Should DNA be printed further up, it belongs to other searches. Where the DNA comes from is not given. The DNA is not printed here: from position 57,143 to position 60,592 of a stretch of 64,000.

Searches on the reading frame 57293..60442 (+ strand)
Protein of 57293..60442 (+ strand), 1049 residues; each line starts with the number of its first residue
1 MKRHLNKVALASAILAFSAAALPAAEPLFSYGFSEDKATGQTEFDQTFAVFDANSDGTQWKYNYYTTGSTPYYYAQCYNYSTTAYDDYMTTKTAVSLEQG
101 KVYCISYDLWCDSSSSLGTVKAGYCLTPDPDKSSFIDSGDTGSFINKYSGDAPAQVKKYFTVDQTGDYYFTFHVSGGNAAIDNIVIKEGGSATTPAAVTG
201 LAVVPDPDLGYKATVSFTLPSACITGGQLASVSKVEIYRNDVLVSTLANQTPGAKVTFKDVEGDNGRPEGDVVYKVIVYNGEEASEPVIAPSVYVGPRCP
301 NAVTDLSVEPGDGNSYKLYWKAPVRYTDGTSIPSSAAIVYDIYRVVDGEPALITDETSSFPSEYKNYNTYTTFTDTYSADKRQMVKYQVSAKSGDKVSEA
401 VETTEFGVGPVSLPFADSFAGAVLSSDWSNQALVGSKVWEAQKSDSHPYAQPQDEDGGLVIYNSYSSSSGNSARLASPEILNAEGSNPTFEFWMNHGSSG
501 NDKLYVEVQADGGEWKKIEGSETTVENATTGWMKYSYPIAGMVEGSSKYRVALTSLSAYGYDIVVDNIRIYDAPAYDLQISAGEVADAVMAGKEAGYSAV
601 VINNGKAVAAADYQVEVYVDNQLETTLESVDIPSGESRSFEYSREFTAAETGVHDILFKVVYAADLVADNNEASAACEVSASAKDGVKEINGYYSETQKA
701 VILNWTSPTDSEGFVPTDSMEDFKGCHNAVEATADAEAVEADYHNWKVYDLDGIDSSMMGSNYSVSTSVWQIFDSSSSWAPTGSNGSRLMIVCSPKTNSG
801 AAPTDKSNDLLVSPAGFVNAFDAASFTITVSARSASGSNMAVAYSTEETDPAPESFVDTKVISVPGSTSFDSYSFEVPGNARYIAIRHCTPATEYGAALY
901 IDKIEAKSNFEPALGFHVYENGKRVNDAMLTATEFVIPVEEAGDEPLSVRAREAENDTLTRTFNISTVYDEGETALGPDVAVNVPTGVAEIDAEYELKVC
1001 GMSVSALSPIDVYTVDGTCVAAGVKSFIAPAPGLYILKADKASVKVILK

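Call 47: search_protein_families(library=pfam, proteins=[window:57293-60442:+], max_evalue=0.001)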
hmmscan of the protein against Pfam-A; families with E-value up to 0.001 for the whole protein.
window:57293-60442:+ (1049 aa): 2 families
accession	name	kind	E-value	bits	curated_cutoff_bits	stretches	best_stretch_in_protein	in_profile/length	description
PF00629.30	MAM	-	7.2e-07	29.6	26.4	1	427-572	10-154/158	MAM domain, meprin/A5/mu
PF07705.17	CARDB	-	1.3e-05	25.8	22.7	1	577-672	3-94/101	CARDB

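Call 79: search_protein_families(library=ncbifam, proteins=[window:57293-60442:+], max_evalue=0.001)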
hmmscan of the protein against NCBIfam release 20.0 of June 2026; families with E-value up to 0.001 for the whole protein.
window:57293-60442:+ (1049 aa): 1 family
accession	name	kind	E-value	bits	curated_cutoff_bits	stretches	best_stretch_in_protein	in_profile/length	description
NF038128.1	choice_anch_J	domain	1e-16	61.6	30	2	418-570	5-162/162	choice-of-anchor J domain-containing protein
